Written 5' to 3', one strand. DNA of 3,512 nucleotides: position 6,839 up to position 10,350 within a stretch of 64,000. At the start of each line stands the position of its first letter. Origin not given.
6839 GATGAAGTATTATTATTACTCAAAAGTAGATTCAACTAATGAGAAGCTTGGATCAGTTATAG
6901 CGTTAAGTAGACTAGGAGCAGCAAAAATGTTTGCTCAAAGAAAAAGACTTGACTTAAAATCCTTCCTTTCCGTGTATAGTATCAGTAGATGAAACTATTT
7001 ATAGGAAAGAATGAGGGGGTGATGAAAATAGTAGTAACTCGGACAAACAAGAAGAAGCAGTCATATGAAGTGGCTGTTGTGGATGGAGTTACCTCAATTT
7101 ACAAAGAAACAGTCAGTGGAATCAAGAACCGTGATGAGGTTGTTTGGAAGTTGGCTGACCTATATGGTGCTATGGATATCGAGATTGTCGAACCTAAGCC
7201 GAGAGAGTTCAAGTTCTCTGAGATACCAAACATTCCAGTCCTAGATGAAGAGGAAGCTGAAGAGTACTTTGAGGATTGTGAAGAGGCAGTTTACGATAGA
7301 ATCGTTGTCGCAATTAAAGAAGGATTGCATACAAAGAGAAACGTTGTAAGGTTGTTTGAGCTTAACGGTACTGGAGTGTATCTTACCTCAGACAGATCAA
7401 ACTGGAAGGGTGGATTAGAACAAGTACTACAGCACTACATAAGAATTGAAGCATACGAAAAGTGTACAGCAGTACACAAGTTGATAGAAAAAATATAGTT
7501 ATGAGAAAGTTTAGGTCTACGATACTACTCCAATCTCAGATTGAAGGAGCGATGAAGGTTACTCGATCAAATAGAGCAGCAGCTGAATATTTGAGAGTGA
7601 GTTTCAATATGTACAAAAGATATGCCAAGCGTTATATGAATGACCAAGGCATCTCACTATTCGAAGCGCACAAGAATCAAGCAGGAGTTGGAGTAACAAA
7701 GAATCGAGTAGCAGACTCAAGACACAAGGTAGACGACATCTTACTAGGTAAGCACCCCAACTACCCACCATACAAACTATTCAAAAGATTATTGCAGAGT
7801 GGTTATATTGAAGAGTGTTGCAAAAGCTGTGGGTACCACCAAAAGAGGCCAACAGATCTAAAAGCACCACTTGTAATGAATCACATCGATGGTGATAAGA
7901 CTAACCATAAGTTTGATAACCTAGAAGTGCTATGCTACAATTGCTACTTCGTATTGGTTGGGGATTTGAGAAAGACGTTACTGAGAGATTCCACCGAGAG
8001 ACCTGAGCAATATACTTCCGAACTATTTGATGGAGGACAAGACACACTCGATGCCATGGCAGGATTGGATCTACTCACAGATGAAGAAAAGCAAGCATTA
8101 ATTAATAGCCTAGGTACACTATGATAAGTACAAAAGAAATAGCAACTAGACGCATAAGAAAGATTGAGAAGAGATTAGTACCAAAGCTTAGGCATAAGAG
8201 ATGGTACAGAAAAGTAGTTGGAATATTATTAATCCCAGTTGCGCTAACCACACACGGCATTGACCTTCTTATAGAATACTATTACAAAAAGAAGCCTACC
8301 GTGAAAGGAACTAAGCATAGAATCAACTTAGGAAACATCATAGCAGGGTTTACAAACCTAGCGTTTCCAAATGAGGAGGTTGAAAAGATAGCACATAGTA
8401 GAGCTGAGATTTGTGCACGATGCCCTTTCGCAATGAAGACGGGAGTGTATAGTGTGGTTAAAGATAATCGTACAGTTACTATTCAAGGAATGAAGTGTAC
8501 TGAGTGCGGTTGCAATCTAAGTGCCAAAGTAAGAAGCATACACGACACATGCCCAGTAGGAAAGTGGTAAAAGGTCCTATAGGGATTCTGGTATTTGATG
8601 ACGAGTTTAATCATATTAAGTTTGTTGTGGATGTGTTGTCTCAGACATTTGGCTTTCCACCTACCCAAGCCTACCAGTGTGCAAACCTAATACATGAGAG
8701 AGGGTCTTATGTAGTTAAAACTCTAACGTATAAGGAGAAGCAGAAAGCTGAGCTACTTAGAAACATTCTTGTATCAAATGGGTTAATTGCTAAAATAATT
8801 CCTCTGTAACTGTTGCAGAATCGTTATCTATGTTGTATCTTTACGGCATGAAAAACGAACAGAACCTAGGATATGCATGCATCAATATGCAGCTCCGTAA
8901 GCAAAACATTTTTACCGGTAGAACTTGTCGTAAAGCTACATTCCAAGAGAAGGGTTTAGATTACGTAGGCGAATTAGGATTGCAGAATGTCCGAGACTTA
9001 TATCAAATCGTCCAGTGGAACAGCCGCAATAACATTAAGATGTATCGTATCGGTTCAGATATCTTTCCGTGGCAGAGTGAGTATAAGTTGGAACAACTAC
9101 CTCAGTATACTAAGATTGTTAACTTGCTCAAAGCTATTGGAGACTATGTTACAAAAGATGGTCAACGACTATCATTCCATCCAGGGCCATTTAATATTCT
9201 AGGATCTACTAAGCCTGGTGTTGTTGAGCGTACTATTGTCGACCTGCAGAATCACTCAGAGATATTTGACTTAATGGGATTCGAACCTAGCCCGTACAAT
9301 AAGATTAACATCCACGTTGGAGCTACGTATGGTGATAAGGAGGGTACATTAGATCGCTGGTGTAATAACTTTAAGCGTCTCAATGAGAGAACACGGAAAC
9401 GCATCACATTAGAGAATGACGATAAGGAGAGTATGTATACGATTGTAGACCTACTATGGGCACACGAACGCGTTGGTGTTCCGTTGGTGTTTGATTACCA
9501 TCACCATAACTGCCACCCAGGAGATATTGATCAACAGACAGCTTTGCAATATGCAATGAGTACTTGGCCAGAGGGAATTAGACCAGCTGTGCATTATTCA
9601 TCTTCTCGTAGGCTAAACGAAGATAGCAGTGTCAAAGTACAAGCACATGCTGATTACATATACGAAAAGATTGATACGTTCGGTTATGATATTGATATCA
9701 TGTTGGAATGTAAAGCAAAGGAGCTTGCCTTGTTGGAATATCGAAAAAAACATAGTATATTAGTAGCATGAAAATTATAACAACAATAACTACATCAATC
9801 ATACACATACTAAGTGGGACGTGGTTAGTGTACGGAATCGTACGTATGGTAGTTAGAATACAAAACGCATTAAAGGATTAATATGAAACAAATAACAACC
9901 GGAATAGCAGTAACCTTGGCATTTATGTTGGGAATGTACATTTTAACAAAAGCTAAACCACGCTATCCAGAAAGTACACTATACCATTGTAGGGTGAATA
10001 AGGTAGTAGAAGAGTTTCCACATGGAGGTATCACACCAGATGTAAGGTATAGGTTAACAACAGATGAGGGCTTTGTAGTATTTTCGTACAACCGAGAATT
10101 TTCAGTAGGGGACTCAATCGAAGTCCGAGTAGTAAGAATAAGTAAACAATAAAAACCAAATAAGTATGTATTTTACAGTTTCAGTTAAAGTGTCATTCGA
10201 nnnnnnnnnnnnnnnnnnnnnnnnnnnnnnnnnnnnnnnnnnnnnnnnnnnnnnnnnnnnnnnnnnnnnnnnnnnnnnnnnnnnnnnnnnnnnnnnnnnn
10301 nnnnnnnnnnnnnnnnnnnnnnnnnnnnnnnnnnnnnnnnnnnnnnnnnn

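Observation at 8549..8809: Phage-encoded ClpS-like N-degron adaptor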

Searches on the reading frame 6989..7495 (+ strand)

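Call 32: search_protein_families(library=phrogs, proteins=[window:6989-7495:+], max_evalue=0.01)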
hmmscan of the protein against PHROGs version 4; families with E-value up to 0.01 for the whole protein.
window:6989-7495:+ (169 aa): 0 families

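Call 33: search_protein_families(library=ncbifam, proteins=[window:6989-7495:+], max_evalue=0.1)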
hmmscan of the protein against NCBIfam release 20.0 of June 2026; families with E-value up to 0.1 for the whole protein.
window:6989-7495:+ (169 aa): 1 family
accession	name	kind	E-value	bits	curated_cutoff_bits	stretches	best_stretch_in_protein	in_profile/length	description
NF000061.1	linco_LnuP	exception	0.047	13.8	300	0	26-76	107-157/166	lincosamide nucleotidyltransferase Lnu(P)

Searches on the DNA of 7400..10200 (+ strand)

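Call 5: search_dna_similar(query=window:7400-10200:+, collection=phages, mode=near, max_rows=20)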
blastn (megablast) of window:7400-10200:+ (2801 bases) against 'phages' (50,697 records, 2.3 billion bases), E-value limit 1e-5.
No match.

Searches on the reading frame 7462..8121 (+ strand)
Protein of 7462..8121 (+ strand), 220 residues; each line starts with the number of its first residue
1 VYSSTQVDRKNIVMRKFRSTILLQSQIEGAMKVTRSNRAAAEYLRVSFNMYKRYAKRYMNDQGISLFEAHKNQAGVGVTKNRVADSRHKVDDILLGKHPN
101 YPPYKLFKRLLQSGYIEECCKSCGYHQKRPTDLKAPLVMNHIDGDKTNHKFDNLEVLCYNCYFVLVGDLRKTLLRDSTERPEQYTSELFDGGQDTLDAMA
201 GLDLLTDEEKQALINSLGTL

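Call 3: search_protein_families(library=pfam, proteins=[window:7462-8121:+], max_evalue=1)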
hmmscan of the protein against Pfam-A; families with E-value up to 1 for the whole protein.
window:7462-8121:+ (220 aa): 3 families
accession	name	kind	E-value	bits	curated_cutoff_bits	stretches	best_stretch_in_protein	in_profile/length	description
PF13392.12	HNH_3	-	0.023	14.8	24.8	1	137-157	19-39/46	HNH endonuclease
PF10891.13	DUF2719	-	0.024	14.9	26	0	148-168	16-35/81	Protein of unknown function (DUF2719)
PF01844.29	HNH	-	0.068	13.8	21.4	1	120-161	1-40/47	HNH endonuclease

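Call 32: search_protein_families(library=phrogs, proteins=[window:7462-8121:+], max_evalue=0.01)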
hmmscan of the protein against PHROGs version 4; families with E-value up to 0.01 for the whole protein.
window:7462-8121:+ (220 aa): 4 families
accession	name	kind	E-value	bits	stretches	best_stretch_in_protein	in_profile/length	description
phrog_14736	-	DNA, RNA and nucleotide metabolism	2.6e-11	44.6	1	88-162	3-75/202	HNH endonuclease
phrog_10822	-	DNA, RNA and nucleotide metabolism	3.8e-11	44.1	1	52-161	39-143/245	HNH endonuclease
phrog_1271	-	DNA, RNA and nucleotide metabolism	0.0045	17.4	1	120-161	269-311/361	HNH endonuclease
phrog_2255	-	DNA, RNA and nucleotide metabolism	0.0097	16.4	0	49-161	60-164/211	HNH endonuclease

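Call 33: search_protein_families(library=ncbifam, proteins=[window:7462-8121:+], max_evalue=0.1)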
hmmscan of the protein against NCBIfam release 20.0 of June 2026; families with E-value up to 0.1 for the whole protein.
window:7462-8121:+ (220 aa): 0 families

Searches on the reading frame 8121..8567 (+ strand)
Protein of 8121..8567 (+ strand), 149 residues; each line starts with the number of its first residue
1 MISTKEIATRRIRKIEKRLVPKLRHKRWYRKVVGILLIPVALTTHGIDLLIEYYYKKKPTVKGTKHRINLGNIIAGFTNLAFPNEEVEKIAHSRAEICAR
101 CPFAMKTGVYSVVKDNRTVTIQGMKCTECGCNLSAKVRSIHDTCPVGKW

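Call 3: search_protein_families(library=pfam, proteins=[window:8121-8567:+], max_evalue=1)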
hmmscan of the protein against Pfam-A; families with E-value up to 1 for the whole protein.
window:8121-8567:+ (149 aa): 1 family
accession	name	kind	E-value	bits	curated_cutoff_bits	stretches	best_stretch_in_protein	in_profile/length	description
PF24292.1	DUF7479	-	0.24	12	27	0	97-131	4-38/60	Domain of unknown function (DUF7479)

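Call 32: search_protein_families(library=phrogs, proteins=[window:8121-8567:+], max_evalue=0.01)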
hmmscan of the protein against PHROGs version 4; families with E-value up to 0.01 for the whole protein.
window:8121-8567:+ (149 aa): 2 families
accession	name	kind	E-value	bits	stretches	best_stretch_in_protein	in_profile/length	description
phrog_13558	-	unknown function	9.1e-07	29.8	1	120-149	39-68/69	-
phrog_37411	-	unknown function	0.0039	17.8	1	90-149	21-84/207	-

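Call 33: search_protein_families(library=ncbifam, proteins=[window:8121-8567:+], max_evalue=0.1)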
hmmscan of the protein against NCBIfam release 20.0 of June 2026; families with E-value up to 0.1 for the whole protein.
window:8121-8567:+ (149 aa): 0 families

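Call 77: find_homologous_proteins(query=window:8121-8567:+, max_evalue=0.001)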
Query window:8121-8567:+ (149 aa): 49 proteins with E <= 0.001 among 69 candidates.
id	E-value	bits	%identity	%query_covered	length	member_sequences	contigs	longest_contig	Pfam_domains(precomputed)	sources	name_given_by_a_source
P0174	8.7e-96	335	100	100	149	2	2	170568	-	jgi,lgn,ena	-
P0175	2.4e-73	263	79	100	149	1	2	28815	-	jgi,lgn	-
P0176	9.6e-71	254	76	100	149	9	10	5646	-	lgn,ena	-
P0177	3.3e-70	252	72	100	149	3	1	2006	-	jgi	-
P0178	9.2e-68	244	74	100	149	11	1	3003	-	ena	-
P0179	8.1e-65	235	70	100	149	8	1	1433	-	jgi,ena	-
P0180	2.4e-64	233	68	100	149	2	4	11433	-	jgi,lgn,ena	-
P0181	7.6e-64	232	64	100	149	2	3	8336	-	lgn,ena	-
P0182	1.1e-54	202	64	98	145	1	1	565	-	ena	-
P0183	2.1e-54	201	62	98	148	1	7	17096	-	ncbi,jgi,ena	-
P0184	5.6e-54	200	62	98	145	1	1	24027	-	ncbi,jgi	jgi:hypothetical protein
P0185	1.1e-53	199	62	98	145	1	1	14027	-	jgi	jgi:hypothetical protein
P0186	4.0e-53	197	65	98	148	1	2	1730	-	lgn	-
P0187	1.2e-49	186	59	94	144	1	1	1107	-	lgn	-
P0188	1.7e-47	179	60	87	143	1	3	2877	-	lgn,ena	-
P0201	1.0e-33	134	52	91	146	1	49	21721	-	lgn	-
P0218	1.5e-31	127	47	94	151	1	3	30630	-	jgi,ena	-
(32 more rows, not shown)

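Call 78: find_encoding_contigs(protein=P0201, flank=3000, max_places=4)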
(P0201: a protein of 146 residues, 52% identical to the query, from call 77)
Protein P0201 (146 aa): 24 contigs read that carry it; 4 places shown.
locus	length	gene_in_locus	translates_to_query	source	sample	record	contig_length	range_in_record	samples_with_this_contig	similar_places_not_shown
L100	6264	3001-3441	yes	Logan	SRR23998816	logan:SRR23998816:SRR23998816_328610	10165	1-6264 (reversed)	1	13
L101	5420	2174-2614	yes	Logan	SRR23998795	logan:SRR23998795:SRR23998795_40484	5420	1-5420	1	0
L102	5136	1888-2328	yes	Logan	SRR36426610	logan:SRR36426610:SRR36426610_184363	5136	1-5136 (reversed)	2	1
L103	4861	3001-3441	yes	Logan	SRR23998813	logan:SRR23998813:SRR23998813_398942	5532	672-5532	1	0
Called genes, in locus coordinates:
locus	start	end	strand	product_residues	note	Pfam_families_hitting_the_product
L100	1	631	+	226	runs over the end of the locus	-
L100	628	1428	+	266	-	PF00535:Glycos_transf_2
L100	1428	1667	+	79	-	-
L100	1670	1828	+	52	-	-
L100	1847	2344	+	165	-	-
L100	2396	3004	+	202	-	-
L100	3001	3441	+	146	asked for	-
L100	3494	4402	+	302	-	PF03851:UvdE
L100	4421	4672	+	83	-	-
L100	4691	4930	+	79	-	PF14902:DUF4494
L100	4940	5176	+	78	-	-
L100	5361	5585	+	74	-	-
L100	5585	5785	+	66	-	-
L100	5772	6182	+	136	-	-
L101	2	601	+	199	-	?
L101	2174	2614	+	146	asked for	-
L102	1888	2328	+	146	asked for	-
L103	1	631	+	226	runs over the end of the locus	-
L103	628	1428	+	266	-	PF00535:Glycos_transf_2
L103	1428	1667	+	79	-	-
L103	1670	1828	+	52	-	-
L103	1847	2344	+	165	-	-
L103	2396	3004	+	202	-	-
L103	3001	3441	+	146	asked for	-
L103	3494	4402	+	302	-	PF03851:UvdE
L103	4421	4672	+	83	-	-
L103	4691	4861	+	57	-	?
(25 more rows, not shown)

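Call 79: find_encoding_contigs(protein=P0218, flank=3000, max_places=3)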
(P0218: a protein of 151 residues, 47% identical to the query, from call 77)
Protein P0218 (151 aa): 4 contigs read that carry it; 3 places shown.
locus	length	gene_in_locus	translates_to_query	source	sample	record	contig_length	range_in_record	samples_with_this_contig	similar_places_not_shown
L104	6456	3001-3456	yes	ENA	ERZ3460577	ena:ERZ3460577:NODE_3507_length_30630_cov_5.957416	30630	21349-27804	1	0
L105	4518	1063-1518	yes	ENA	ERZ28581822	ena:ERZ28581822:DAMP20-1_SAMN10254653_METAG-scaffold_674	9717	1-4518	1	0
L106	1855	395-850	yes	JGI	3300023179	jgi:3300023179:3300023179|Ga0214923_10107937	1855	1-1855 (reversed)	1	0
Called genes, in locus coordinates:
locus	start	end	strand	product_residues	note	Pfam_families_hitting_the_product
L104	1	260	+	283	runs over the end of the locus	PF01073:3Beta_HSD, PF01370:Epimerase, PF02719:Polysacc_synt_2, PF04321:RmlD_sub_bind, PF16363:GDP_Man_Dehyd, PF07993:NAD_binding_4 (weak)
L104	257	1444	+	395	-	PF00535:Glycos_transf_2, PF10111:Glyco_tranf_2_2 (weak)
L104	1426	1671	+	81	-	-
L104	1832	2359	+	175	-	-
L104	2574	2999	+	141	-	-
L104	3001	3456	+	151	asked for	-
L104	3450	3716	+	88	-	-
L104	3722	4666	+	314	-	PF03851:UvdE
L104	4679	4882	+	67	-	PF14902:DUF4494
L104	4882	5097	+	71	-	-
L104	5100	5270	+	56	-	-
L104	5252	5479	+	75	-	-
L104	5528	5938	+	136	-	-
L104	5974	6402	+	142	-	-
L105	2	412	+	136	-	?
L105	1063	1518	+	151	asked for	-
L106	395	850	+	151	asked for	-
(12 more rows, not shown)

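Call 97: predict_structure(alignment_id=A4)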
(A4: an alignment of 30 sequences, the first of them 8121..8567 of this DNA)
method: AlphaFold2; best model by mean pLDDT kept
length: 149 residues; sequences in the alignment: 30
mean_pLDDT: 79.8   pTM: 0.50
mean pLDDT of the five models: 79.8, 71.1, 69.8, 66.3, 65.1
residues with pLDDT >= 90: 13; 70-90: 117; 50-70: 11; < 50: 8
segments of 3 or more residues with pLDDT < 50: 58-65
pLDDT, mean of each block of 10 residues (from residue 1): 72 79 77 81 79 58 54 85 89 91 86 86 88 88 85
secondary structure, 60 per line:
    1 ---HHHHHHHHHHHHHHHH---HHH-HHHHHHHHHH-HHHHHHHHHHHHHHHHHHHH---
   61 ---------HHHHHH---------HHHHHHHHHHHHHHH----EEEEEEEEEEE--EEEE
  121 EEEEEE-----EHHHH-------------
elements in order: H4-19 H27-36 H38-57 H70-75 H85-99 E104-114 E117-126 H133-136

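Call 99: fold_search(model_id=the predicted structure, library=pdb)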
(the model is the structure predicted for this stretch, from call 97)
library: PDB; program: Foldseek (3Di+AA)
matches with E <= 10: 382; with E <= 0.001: 0
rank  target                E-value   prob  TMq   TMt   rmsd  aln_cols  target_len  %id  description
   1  9rsc_Y                3.9e-01  0.63  0.18  0.22   2.1        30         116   13  Ternary complex of an improved charged molecular glue degrader ZZ2-SO2H, BRD4(BD1) neosubstrate, and the CTLH E3 ligas (released 2026-04-08)
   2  8qbn_Y                4.1e-01  0.60  0.18  0.22   2.3        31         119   13  Structure of the non-canonical CTLH E3 substrate receptor WDR26 bound to YPEL5 (released 2024-05-15)
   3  4c88_B                4.4e-01  0.18  0.14  0.07  13.3        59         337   12  Esterase LpEst1 from Lactobacillus plantarum: native structure (released 2014-04-02)
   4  2jox_MODEL_1_A        6.4e-01  0.30  0.16  0.21   5.2        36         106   17  Embryonic Neural Inducing Factor Churchill is not a DNA-Binding Zinc Finger Protein: Solution Structure Reveal (released 2007-08-21)
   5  4c87_B                6.8e-01  0.15  0.14  0.07  12.9        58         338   12  Esterase LpEst1 from Lactobacillus plantarum WCFS1 (released 2014-04-02)
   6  4c87_C                6.8e-01  0.14  0.14  0.07  12.6        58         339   12  Esterase LpEst1 from Lactobacillus plantarum WCFS1 (released 2014-04-02)
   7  7dxp_A                6.8e-01  0.13  0.17  0.07  13.2        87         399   13  Influenza H5N1 nucleoprotein in complex with nucleotides (released 2021-04-14)
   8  4c87_A                7.2e-01  0.14  0.14  0.07  12.6        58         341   12  Esterase LpEst1 from Lactobacillus plantarum WCFS1 (released 2014-04-02)
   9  1v5n_MODEL_1_A        8.7e-01  0.05  0.15  0.20  15.0        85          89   22  Solution Structure of DC1 Domain of PDI-like Hypothetical Protein from Arabidopsis thaliana (released 2004-05-25)
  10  9rsd_Y                9.2e-01  0.41  0.18  0.22   2.2        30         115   13  Ternary complex of a charged molecular glue degrader ZZ1-SO2H, BRD4(BD1) neosubstrate, and the CTLH E3 ligase receptor (released 2026-04-08)
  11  7dkg_B                9.2e-01  0.10  0.18  0.07  13.3        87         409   11  Influenza H5N1 nucleoprotein (truncated) in complex with nucleotides (released 2021-04-14)
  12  8kgy_A                9.2e-01  0.10  0.17  0.06  18.4        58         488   10  Human glutamate dehydrogenase I (released 2023-10-25)
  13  4c9d_A                9.8e-01  0.11  0.20  0.14   7.5        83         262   13  Cas6 (TTHB231) product complex (released 2013-11-06)
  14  4c98                  9.8e-01  0.10  0.20  0.14   7.7        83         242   13  Thermus thermophilus Cas6 (TTHB231) (released 2013-11-06)
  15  8kea_V                1.0e+00  0.13  0.14  0.17   7.8        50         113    8  Cyanophage A-1(L) baseplate-initiators (released 2024-04-10)
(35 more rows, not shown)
